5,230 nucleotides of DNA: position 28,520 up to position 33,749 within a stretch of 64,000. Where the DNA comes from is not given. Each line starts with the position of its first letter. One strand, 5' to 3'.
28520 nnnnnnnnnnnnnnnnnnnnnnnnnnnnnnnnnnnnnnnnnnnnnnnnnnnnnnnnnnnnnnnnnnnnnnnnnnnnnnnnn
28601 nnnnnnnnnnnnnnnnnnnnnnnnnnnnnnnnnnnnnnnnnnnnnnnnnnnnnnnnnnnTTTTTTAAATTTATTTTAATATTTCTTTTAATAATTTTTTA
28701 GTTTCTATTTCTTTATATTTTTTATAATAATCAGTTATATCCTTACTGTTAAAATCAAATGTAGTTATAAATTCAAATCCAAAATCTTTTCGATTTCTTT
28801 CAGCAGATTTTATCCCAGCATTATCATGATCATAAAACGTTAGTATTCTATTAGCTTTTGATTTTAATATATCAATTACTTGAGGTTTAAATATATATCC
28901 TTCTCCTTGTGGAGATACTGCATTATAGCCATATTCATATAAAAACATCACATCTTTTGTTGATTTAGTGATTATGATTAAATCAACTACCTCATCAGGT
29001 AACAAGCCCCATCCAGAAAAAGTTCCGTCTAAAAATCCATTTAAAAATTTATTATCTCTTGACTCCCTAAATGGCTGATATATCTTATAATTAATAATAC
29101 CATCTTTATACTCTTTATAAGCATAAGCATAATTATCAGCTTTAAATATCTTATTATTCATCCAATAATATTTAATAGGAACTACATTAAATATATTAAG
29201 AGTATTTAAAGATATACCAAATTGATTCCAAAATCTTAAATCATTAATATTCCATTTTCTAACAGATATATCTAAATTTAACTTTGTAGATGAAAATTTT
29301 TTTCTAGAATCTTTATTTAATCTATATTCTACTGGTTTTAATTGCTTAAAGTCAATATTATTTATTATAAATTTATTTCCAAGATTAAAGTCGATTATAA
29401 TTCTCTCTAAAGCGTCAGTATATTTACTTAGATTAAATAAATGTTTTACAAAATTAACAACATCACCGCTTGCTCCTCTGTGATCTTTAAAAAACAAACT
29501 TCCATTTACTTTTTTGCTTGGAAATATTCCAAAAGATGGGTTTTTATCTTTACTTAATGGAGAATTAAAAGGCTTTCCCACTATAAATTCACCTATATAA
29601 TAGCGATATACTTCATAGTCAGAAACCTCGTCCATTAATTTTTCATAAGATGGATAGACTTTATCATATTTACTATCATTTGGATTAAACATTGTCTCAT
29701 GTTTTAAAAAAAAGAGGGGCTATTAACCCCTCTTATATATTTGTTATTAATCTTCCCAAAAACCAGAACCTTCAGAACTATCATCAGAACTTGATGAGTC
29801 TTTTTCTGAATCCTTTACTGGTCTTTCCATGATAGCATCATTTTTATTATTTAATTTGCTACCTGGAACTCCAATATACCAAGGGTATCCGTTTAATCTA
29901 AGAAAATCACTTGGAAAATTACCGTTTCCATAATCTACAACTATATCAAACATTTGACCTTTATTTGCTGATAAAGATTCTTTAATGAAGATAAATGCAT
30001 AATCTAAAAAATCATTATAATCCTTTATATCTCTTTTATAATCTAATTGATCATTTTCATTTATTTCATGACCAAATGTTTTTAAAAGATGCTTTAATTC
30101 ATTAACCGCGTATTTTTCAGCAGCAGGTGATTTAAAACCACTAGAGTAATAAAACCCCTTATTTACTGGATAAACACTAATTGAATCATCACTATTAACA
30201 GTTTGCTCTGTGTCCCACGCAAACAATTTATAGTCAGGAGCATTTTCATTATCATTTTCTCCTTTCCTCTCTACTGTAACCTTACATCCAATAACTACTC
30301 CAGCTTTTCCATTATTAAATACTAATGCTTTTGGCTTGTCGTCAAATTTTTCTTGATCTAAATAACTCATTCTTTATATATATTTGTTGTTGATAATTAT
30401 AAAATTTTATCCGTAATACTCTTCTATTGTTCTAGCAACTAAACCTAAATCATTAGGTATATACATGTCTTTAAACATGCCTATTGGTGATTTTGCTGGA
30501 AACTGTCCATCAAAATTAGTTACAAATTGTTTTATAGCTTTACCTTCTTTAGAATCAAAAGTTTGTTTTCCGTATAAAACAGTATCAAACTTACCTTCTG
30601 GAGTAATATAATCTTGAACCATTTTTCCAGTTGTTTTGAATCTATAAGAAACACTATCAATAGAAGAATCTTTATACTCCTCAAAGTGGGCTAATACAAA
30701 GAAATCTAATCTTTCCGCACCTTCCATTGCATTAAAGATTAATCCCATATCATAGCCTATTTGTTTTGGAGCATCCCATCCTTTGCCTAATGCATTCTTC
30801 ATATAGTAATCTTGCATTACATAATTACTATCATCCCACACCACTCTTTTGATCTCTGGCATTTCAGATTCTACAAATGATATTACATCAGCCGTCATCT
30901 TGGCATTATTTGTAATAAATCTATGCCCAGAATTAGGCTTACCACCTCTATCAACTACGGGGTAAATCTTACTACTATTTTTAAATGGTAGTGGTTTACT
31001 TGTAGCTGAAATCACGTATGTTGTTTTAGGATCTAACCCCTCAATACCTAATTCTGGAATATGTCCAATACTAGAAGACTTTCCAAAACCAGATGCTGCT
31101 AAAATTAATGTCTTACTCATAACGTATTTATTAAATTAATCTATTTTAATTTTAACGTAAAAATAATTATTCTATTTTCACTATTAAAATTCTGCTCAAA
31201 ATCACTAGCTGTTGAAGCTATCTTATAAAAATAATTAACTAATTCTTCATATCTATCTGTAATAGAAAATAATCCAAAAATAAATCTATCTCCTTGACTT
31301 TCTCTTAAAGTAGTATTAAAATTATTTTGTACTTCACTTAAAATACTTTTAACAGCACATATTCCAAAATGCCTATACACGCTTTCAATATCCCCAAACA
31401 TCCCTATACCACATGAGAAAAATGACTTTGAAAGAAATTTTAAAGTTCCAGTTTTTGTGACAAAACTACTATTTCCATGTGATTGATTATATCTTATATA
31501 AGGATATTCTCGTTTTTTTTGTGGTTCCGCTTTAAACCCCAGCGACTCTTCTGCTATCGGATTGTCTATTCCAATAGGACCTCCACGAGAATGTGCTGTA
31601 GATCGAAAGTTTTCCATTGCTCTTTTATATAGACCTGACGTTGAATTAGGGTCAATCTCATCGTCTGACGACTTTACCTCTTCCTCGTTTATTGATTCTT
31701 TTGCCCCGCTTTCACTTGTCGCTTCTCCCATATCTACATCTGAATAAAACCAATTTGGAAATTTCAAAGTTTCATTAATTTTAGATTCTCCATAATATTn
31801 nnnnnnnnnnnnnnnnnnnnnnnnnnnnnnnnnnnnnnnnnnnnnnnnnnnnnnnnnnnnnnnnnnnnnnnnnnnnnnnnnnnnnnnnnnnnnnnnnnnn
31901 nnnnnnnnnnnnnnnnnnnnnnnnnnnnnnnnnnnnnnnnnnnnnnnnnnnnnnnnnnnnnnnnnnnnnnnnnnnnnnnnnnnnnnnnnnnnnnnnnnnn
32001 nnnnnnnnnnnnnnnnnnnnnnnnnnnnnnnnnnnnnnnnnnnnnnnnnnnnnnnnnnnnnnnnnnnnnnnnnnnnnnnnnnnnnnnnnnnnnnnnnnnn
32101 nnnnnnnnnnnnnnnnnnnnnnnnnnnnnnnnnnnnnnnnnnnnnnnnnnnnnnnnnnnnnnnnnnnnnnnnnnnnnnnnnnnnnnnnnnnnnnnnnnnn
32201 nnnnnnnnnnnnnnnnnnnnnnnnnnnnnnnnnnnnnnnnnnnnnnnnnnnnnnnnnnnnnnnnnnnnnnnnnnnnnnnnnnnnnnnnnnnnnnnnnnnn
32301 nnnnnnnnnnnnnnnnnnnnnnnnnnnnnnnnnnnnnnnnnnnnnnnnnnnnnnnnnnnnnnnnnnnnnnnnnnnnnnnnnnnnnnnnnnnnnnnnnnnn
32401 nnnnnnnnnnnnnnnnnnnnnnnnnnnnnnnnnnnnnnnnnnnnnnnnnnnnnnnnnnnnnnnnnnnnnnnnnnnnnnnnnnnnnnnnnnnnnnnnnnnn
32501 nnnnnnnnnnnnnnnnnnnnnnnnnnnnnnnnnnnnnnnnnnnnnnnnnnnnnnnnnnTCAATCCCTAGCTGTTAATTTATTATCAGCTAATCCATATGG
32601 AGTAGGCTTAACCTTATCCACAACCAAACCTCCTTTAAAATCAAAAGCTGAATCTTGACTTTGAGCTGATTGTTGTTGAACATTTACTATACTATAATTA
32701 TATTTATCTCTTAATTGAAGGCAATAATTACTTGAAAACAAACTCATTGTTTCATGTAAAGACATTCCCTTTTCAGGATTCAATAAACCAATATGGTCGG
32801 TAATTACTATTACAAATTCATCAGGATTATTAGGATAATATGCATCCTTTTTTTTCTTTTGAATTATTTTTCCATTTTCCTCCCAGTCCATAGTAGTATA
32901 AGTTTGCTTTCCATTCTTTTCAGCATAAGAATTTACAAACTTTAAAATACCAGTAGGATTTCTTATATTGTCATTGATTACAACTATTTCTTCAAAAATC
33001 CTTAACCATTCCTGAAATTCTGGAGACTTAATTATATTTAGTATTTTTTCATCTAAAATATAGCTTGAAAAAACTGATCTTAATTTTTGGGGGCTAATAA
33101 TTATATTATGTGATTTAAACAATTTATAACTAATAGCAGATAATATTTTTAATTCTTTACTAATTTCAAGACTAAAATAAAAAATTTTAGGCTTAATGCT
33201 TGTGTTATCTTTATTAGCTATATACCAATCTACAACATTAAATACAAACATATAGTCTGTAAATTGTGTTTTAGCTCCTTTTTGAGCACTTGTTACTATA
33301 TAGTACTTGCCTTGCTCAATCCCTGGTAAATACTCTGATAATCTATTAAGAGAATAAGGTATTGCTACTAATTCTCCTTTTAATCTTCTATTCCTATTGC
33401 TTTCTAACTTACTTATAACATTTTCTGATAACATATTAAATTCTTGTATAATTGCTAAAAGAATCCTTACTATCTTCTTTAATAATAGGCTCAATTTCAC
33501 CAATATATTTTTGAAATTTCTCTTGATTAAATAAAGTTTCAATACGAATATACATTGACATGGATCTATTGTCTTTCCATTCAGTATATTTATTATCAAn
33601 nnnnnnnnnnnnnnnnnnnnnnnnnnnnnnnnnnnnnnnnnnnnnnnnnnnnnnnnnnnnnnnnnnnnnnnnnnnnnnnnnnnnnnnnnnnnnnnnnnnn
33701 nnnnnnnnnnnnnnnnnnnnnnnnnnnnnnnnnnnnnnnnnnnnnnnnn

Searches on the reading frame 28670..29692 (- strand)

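Call 70: search_protein_families(library=phrogs, proteins=[window:28670-29692:-], max_evalue=0.00001)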
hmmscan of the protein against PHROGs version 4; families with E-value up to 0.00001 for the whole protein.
window:28670-29692:- (340 aa): 1 family
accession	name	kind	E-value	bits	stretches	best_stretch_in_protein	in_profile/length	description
phrog_12622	-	DNA, RNA and nucleotide metabolism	2.1e-46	159.8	1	18-298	30-316/415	DNA primase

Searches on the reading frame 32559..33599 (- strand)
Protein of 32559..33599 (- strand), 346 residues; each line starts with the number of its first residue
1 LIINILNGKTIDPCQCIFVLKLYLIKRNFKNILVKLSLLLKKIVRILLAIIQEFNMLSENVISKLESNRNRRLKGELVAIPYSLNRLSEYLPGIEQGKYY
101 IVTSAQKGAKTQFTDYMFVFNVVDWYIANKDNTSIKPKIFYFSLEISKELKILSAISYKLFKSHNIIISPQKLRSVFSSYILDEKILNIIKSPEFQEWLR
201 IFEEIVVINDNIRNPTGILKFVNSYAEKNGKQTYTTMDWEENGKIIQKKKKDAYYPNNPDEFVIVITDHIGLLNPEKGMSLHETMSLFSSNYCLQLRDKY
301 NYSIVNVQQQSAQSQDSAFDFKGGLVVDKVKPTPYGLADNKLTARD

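Call 70: search_protein_families(library=phrogs, proteins=[window:32559-33599:-], max_evalue=0.00001)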
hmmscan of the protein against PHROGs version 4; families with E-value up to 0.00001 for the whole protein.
window:32559-33599:- (346 aa): 1 family
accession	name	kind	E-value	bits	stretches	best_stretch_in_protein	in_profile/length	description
phrog_15558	-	unknown function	2.6e-15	57.5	1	201-309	194-298/403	-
